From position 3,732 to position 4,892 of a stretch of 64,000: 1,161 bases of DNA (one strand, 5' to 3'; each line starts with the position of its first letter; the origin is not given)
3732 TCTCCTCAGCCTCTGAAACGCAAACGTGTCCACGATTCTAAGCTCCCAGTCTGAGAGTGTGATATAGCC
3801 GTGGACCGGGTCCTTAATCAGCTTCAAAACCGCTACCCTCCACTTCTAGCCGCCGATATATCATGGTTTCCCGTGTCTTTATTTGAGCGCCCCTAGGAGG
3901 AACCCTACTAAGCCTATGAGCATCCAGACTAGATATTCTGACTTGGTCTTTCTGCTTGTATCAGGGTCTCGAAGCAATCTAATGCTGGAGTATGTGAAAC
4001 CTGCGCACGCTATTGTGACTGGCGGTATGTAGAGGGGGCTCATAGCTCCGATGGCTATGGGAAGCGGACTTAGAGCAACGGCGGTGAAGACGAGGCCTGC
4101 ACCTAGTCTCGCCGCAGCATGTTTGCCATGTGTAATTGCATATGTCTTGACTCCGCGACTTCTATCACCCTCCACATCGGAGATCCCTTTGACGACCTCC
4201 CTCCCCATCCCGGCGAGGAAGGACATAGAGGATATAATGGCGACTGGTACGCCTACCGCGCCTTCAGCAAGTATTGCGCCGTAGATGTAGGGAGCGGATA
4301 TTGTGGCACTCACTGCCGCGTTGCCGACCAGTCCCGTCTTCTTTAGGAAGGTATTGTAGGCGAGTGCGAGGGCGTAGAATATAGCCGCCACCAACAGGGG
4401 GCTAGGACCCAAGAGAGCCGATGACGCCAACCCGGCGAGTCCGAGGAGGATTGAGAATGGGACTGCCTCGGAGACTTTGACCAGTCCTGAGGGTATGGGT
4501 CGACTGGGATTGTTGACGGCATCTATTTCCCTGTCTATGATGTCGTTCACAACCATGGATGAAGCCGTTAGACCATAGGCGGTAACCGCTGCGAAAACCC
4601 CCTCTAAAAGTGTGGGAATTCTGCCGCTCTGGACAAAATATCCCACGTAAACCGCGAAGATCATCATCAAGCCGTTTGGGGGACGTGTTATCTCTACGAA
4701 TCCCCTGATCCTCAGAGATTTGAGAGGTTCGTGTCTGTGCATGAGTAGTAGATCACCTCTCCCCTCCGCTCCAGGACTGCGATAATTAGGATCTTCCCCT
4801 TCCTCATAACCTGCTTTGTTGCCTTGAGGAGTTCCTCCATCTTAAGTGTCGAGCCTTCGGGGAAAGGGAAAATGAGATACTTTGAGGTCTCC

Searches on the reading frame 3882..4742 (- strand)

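Call 76: search_protein_families(library=ncbifam, proteins=[window:3882-4742:-], max_evalue=0.00001)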
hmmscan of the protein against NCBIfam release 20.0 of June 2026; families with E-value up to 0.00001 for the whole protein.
window:3882-4742:- (287 aa): 31 families (the best 25 are shown)
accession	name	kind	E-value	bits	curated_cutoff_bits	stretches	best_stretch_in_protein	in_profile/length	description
NF009523.0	PRK12884.1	equivalog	1.5e-72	244.2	269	1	11-286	3-278/279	prenyltransferase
NF009521.0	PRK12882.1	equivalog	8.5e-53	179.4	296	1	11-286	4-278/280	geranylgeranylglycerol-phosphate geranylgeranyltransferase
NF009522.0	PRK12883.1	equivalog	9.6e-39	133.5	353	1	12-286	3-275/279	geranylgeranylglycerol-phosphate geranylgeranyltransferase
NF005742.0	PRK07566.1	equivalog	2.5e-27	95.8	313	1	57-218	75-243/315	chlorophyll synthase ChlG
TIGR01476.1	chlor_syn_BchG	subfamily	4.4e-25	88.7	212.3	1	28-261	21-257/283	(bacterio)chlorophyll synthase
TIGR02056.1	ChlG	equivalog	3.8e-19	69.4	436.45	1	48-218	51-236/306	chlorophyll synthase ChlG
TIGR01475.1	ubiA_other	subfamily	1.2e-16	61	180.8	1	29-279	19-271/282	UbiA-like polyprenyltransferase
NF035940.1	prenyl_rel_EboC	equivalog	2.5e-16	59.9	250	1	15-141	2-134/292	UbiA-like protein EboC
TIGR01473.1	cyoE_ctaB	equivalog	2.8e-16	60.1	210.3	1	15-271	3-264/281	heme o synthase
NF045897.1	SCO3242_trans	equivalog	3e-16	59.8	260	1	50-158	35-143/287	SCO3242 family prenyltransferase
NF009609.0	PRK13106.1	equivalog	6.3e-14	52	349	1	28-229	31-240/301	prenyltransferase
NF009513.0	PRK12872.1-3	equivalog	8.1e-14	51.8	288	1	14-221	14-227/293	prenyltransferase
TIGR01474.1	ubiA_proteo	equivalog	6.9e-13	48.7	275.45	1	49-257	44-252/282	4-hydroxybenzoate octaprenyltransferase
NF009512.0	PRK12872.1-1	equivalog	4.8e-12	46.1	278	1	52-150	45-148/303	geranylgeranylglycerol-phosphate geranylgeranyltransferase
NF006088.0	PRK08238.1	equivalog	1.1e-11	44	351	1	48-166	228-349/482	UbiA family prenyltransferase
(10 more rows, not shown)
